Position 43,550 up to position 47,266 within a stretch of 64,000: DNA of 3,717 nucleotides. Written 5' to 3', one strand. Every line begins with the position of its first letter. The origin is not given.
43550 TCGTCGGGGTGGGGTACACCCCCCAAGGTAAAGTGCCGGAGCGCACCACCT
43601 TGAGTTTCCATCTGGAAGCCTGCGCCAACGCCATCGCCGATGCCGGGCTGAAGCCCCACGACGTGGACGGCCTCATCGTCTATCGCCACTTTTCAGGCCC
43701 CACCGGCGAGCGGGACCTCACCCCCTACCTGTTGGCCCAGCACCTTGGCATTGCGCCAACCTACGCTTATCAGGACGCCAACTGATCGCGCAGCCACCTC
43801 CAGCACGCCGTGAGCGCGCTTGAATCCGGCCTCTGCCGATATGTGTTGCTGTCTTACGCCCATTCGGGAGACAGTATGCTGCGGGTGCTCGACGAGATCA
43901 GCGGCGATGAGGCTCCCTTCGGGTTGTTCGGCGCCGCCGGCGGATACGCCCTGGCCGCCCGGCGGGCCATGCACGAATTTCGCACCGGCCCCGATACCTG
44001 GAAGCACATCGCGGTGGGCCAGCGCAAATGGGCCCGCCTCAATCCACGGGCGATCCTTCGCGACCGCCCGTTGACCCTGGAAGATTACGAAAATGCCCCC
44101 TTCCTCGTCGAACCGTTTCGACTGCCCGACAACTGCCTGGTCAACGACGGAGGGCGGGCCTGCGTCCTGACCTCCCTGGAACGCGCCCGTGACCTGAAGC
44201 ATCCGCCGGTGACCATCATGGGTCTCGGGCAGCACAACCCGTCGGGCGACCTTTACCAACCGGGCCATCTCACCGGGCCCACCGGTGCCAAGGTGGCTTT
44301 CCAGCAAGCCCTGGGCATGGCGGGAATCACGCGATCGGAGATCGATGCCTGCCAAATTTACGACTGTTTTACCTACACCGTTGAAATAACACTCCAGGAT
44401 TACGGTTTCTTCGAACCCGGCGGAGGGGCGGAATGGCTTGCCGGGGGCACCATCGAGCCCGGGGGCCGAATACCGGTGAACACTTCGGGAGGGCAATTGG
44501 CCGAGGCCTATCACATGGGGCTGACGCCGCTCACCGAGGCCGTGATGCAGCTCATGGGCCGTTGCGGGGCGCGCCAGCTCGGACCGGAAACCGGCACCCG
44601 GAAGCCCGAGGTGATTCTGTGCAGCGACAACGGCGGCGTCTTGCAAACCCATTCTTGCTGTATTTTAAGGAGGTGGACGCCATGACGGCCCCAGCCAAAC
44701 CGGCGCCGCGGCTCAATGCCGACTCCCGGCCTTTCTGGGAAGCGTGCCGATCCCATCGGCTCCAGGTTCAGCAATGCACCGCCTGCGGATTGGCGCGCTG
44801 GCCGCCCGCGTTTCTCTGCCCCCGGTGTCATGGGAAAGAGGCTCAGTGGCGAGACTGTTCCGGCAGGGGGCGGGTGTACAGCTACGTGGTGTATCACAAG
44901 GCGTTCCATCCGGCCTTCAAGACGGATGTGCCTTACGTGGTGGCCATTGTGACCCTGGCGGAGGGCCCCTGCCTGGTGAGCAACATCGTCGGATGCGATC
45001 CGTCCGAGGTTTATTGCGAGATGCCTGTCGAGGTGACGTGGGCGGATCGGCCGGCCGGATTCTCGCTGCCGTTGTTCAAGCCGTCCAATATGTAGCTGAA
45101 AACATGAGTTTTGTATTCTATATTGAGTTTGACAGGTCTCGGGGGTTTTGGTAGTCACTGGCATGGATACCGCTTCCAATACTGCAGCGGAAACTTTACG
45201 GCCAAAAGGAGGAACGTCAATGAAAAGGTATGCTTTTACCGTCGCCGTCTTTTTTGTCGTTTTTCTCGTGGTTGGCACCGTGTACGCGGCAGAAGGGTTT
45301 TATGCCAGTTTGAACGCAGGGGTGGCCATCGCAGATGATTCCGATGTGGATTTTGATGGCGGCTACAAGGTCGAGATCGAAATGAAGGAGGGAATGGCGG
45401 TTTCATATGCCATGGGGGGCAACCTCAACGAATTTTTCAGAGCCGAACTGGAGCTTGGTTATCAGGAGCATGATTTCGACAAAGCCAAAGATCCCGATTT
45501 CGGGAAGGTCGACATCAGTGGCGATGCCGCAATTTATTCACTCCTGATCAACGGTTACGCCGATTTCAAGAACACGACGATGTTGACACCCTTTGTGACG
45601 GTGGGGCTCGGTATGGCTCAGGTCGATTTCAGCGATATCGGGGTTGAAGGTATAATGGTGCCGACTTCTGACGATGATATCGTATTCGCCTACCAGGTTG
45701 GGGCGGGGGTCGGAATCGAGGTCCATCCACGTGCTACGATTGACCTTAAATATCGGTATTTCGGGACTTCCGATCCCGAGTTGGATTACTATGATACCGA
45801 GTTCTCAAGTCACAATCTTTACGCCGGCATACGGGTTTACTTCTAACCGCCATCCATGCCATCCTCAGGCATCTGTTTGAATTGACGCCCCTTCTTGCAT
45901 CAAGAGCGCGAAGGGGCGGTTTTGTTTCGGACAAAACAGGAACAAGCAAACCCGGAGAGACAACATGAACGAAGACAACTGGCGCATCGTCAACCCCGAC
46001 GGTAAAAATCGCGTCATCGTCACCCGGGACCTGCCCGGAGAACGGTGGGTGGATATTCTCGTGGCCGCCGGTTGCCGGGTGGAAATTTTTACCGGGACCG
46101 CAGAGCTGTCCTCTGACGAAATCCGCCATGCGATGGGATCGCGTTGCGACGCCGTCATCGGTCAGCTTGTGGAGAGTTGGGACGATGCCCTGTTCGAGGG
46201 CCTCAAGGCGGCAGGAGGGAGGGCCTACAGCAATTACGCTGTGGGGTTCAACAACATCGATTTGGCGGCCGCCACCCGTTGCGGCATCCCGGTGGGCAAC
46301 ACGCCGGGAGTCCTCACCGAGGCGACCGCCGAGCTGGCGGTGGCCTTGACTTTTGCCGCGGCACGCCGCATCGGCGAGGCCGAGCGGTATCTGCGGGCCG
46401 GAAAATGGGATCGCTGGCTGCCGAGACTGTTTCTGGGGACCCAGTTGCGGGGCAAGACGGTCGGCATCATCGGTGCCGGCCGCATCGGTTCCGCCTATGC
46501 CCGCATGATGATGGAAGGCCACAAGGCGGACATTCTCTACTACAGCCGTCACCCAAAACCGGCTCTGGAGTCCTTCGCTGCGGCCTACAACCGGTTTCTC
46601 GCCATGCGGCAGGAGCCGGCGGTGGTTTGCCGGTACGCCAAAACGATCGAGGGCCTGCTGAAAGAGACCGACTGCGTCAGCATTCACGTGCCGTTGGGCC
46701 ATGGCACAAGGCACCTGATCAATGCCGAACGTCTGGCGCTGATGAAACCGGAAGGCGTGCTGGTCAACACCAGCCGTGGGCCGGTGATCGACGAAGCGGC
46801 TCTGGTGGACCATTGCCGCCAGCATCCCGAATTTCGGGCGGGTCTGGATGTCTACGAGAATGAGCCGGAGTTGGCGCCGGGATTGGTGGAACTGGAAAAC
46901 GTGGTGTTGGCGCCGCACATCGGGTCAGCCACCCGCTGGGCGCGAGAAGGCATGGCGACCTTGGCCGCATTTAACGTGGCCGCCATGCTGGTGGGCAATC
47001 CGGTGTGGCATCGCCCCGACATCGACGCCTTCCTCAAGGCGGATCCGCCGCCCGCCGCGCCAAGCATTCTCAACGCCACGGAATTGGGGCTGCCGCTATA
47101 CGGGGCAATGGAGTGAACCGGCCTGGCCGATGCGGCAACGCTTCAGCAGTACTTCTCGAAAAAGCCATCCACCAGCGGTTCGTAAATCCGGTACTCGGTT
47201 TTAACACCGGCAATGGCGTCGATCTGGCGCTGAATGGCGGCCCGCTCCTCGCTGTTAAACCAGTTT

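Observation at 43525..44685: Thiolase-like gene interrupted only by a TGA exactly at the nucleophile-Cys position (selenocysteine thiolase candidate, or a very fresh nonsense pseudogene)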

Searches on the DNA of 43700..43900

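Call 53: search_rna_families(source=window, start=43700, end=43900, threshold=evalue, max_evalue=10)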
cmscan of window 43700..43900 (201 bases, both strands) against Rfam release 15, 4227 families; matches with E-value up to 10: 0.
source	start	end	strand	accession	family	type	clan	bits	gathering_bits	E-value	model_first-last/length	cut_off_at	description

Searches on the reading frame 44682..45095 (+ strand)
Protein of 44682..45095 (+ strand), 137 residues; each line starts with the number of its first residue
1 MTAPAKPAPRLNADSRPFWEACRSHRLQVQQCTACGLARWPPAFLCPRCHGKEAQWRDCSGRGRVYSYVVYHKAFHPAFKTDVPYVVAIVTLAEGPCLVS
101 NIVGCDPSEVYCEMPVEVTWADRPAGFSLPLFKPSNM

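Call 4: search_protein_families(library=pfam, proteins=[window:44682-45095:+], max_evalue=0.01)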
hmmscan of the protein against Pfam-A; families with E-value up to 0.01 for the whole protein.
window:44682-45095:+ (137 aa): 2 families
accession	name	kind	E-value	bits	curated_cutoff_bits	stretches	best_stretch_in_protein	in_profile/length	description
PF01796.24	OB_ChsH2_C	-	1.4e-21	76.7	27.1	1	56-120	1-64/65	ChsH2, C-terminal OB-fold domain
PF12172.15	zf-ChsH2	-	4.4e-08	33.2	23.2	1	19-52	1-34/37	ChsH2, rubredoxin-like zinc ribbon domain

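Call 20: search_protein_families(library=ncbifam, proteins=[window:44682-45095:+], max_evalue=0.001)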
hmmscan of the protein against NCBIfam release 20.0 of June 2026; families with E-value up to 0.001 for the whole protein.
window:44682-45095:+ (137 aa): 1 family
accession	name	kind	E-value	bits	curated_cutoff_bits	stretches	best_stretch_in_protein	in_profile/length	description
NF053627.1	BnzsclthlBbsAGT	equivalog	2.5e-07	30.8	250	1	26-120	35-125/145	benzoylsuccinyl-CoA thiolase subunit BbsA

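Call 86: find_encoding_contigs(protein=window:44682-45095:+, flank=10000, max_places=5)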
Protein window:44682-45095:+ (137 aa): 12 contigs read that carry it; 5 places shown.
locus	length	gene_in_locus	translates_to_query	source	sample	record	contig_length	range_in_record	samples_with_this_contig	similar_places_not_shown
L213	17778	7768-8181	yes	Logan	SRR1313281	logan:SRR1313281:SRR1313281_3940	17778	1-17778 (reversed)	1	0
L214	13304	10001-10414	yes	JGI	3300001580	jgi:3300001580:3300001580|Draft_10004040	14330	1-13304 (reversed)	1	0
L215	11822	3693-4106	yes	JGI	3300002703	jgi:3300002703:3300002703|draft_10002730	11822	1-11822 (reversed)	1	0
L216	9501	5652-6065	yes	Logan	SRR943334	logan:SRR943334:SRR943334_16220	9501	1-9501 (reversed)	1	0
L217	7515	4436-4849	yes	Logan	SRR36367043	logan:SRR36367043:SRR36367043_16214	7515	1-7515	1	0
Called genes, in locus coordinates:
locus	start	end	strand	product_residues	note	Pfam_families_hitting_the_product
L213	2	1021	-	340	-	?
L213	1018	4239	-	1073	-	PF04257:RecC_N, PF27451:RecC_4th, PF17946:RecC_C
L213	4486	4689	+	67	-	-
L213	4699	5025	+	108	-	PF01906:YbjQ_1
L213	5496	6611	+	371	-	PF00990:GGDEF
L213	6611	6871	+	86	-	-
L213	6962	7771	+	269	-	PF22691:Thiolase_C_1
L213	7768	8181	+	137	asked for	PF12172:zf-ChsH2, PF01796:OB_ChsH2_C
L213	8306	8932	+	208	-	PF13505:OMP_b-brl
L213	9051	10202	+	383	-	PF00389:2-Hacid_dh, PF02826:2-Hacid_dh_C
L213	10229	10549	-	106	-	PF03992:ABM (weak)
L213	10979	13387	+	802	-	PF02737:3HCDH_N, PF00725:3HCDH, PF00378:ECH_1, PF16113:ECH_2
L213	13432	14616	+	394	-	PF00108:Thiolase_N, PF02803:Thiolase_C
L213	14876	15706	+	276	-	PF02146:SIR2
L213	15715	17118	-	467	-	PF00072:Response_reg, PF00158:Sigma54_activat, PF14532:Sigma54_activ_2, PF07728:AAA_5 (weak), PF25601:AAA_lid_14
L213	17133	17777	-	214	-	?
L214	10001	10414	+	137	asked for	PF12172:zf-ChsH2, PF01796:OB_ChsH2_C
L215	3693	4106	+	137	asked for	PF12172:zf-ChsH2, PF01796:OB_ChsH2_C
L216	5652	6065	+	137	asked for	PF12172:zf-ChsH2, PF01796:OB_ChsH2_C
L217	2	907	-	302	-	?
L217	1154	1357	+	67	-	-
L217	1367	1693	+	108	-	PF01906:YbjQ_1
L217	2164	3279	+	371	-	PF00990:GGDEF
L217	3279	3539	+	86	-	-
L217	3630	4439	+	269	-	PF22691:Thiolase_C_1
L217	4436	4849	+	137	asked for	PF12172:zf-ChsH2, PF01796:OB_ChsH2_C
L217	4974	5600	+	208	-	PF13505:OMP_b-brl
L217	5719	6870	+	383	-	PF00389:2-Hacid_dh, PF02826:2-Hacid_dh_C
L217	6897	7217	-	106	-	PF03992:ABM (weak)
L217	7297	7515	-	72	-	?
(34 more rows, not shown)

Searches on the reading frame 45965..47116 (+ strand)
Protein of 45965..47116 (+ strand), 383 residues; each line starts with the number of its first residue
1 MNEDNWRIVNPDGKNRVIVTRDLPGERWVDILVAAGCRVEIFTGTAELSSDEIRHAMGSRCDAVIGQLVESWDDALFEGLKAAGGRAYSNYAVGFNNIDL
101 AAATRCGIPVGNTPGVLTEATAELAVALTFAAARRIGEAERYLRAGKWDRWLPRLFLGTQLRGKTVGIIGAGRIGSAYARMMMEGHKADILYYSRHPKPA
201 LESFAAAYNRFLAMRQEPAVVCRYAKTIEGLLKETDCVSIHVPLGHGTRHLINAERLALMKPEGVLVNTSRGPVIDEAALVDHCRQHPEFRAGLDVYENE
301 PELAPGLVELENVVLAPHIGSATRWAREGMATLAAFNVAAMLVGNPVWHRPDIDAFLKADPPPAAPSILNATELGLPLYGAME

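Call 4: search_protein_families(library=pfam, proteins=[window:45965-47116:+], max_evalue=0.01)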
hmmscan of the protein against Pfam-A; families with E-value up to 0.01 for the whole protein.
window:45965-47116:+ (383 aa): 6 families
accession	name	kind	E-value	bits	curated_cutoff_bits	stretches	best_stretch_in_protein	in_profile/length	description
PF02826.25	2-Hacid_dh_C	-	5.2e-48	163.2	25.1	1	126-320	1-178/178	D-isomer specific 2-hydroxyacid dehydrogenase, NAD binding domain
PF00389.36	2-Hacid_dh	-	4.7e-18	65.6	24.6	1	18-347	2-129/134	D-isomer specific 2-hydroxyacid dehydrogenase, catalytic domain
PF03446.21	NAD_binding_2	-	0.00083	19.8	21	1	165-273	1-96/161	NAD binding domain of 6-phosphogluconate dehydrogenase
PF01408.29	GFO_IDH_MocA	-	0.00095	20.3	24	1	165-254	2-82/120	Oxidoreductase family, NAD-binding Rossmann fold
PF03807.23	F420_oxidored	-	0.0022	19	21.6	1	165-219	1-56/94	NADP oxidoreductase coenzyme F420-dependent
PF13241.12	NAD_binding_7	-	0.0066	17.5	22.1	0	160-268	4-90/104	Putative NAD(P)-binding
